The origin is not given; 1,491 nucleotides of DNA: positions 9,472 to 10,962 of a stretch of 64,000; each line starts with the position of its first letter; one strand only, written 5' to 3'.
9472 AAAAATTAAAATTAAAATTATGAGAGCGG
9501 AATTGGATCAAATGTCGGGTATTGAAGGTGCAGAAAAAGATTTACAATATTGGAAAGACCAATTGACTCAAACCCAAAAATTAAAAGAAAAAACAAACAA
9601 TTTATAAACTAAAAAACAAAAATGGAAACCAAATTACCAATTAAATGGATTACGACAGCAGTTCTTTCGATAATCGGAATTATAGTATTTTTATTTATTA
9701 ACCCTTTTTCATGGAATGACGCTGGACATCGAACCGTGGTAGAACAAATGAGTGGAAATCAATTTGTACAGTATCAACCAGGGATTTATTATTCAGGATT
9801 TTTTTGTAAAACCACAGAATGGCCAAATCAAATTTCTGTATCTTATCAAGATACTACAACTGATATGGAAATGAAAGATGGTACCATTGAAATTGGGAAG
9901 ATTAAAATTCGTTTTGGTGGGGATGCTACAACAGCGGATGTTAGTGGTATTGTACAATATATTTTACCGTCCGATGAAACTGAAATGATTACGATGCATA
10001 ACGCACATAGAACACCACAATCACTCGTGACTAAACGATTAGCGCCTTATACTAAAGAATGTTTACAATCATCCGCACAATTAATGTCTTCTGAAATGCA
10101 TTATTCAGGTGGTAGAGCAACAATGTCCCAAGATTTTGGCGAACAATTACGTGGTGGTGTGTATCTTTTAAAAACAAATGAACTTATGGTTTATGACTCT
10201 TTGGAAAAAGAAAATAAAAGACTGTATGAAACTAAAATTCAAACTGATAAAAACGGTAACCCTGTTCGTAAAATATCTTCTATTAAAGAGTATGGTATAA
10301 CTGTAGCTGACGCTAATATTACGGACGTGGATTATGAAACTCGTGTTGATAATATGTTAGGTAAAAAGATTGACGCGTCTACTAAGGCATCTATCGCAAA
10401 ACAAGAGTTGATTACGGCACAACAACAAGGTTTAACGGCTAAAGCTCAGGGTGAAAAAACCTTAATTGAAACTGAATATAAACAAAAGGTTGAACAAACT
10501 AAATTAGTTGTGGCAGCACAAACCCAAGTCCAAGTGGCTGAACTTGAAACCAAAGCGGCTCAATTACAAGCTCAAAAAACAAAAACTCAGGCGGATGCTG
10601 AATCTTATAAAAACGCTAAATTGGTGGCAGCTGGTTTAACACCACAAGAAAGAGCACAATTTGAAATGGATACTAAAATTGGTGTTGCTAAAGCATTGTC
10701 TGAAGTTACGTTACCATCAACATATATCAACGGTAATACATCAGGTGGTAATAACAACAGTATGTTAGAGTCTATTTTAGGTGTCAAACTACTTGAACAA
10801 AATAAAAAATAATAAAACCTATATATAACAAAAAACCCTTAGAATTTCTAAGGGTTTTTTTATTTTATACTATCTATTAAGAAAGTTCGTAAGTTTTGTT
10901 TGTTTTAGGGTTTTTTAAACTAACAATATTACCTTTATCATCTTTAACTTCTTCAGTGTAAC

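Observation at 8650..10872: ClpP-like protease + small membrane protein + SPFH/stomatin-like protein cassette embedded antisense inside the tail operon (NfeD/stomatin-like architecture)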

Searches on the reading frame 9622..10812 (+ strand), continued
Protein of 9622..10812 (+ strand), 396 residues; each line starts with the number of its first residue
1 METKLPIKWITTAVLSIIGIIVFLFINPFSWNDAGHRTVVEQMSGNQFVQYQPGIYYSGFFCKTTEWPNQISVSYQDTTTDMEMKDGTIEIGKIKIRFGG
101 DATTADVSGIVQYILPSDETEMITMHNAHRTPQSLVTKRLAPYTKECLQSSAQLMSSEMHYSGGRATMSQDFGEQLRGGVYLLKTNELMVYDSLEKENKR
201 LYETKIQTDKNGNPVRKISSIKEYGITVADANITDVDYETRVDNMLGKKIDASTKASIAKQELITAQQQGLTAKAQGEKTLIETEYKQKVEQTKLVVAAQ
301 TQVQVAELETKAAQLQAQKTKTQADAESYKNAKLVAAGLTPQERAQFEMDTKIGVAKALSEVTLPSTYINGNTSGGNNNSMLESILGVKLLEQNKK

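Call 67: find_encoding_contigs(protein=P0028, flank=10000, max_places=1)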
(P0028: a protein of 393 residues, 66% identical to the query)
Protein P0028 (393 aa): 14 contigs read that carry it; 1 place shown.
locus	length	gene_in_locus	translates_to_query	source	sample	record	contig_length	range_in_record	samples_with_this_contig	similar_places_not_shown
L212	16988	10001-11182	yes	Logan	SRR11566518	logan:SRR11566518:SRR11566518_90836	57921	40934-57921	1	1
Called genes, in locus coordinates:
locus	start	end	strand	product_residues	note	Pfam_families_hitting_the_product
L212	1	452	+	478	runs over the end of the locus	PF00136:DNA_pol_B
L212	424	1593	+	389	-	-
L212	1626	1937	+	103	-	-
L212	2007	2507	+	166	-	PF08722:Tn7_TnsA-like_N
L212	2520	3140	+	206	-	-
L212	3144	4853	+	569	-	PF07230:Portal_T4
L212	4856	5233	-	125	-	-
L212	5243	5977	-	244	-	PF26809:Phage_T4_gp13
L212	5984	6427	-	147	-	-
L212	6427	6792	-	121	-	-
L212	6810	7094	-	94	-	-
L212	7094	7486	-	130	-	-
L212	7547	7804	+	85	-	-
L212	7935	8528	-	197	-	-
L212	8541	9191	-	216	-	-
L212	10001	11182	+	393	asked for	PF01145:Band_7 (weak)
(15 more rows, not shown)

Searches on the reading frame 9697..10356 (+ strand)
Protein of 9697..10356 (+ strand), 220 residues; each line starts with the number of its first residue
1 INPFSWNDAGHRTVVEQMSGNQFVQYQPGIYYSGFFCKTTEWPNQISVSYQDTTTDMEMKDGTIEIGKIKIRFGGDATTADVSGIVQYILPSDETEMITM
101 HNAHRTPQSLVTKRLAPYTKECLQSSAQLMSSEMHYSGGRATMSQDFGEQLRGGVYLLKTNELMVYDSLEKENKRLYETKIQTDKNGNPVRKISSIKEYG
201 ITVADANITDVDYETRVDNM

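Call 82: predict_structure(alignment_id=A4)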
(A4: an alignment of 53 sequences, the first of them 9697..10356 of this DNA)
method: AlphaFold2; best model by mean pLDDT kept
length: 220 residues; sequences in the alignment: 53
mean_pLDDT: 81.0   pTM: 0.72
mean pLDDT of the five models: 81.0, 79.4, 54.9, 54.4, 49.9
residues with pLDDT >= 90: 38; 70-90: 156; 50-70: 23; < 50: 3
segments of 3 or more residues with pLDDT < 50: 136-138
pLDDT, mean of each block of 10 residues (from residue 1): 84 89 91 88 89 76 81 69 87 91 90 89 83 53 76 83 76 75 83 79 84 66
secondary structure, 60 per line:
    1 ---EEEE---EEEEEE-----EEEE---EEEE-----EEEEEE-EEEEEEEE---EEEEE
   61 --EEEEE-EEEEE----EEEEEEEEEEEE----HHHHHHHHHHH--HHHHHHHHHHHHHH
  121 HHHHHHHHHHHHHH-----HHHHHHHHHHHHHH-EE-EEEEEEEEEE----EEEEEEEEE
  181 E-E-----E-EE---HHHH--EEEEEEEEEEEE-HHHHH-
elements in order: E4-7 E11-16 E22-25 E29-32 E38-43 E45-52 E56-60 E63-67 E69-73 E78-89 H94-104 H107-134 H140-153 E158-167 E172-181 H196-199 E202-213 H215-219

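Call 85: fold_search(model_id=the predicted structure, library=pdb)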
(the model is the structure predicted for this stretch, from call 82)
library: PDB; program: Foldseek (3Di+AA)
matches with E <= 10: 257; with E <= 0.001: 24
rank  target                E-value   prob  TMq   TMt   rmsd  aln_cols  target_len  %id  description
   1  7vhq_G                3.0e-07  1.00  0.55  0.42   8.1       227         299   13  Structural insights into the membrane microdomain organization by SPFH family proteins (released 2022-01-19)
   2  7vhq_E                4.2e-06  1.00  0.52  0.44   7.2       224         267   14  Structural insights into the membrane microdomain organization by SPFH family proteins (released 2022-01-19)
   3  9o9z_A                1.3e-05  1.00  0.51  0.47   4.3       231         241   11  The human PHB1/2 complex (closed) (released 2025-10-22)
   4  9cz2_XA               1.4e-05  1.00  0.50  0.41   8.1       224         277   14  Cryo-EM structure of a nautilus-like HflK/C assembly in complex with FtsH AAA protease (released 2024-11-13)
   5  8rrh_B                1.6e-05  1.00  0.51  0.39   4.2       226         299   11  The human prohibitin complex (released 2024-12-18)
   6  9o9z_a                2.8e-05  1.00  0.45  0.39   6.3       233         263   10  The human PHB1/2 complex (closed) (released 2025-10-22)
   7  9paw_XB               3.2e-05  1.00  0.54  0.44   9.7       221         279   12  Cryo-EM structure of the engineered HflK/C variant stabilized in the closed conformation via disulfide bond crosslink (released 2026-03-04)
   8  8rrh_A                3.8e-05  1.00  0.47  0.39   6.0       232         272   10  The human prohibitin complex (released 2024-12-18)
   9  9paw_XX               4.8e-05  1.00  0.55  0.45   9.5       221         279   12  Cryo-EM structure of the engineered HflK/C variant stabilized in the closed conformation via disulfide bond crosslink (released 2026-03-04)
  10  9paw_XD               5.4e-05  1.00  0.52  0.42  10.2       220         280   12  Cryo-EM structure of the engineered HflK/C variant stabilized in the closed conformation via disulfide bond crosslink (released 2026-03-04)
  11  9z7u_B                7.2e-05  1.00  0.49  0.41   4.8       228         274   11  Human Stomatin - C8 Symmetry (released 2026-02-25)
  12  9z7u_C                1.1e-04  1.00  0.43  0.36   8.7       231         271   12  Human Stomatin - C8 Symmetry (released 2026-02-25)
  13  9oh9_A                1.3e-04  1.00  0.41  0.36   5.5       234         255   10  Human Stomatin Complex in Native Membrane Vesicles (released 2025-08-13)
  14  9paw_XC               2.2e-04  1.00  0.44  0.38   7.8       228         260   13  Cryo-EM structure of the engineered HflK/C variant stabilized in the closed conformation via disulfide bond crosslink (released 2026-03-04)
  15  9z4w_3                2.6e-04  1.00  0.50  0.17   5.8       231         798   10  Cryo-EM structure of rabbit major vault protein complex (released 2026-01-21)
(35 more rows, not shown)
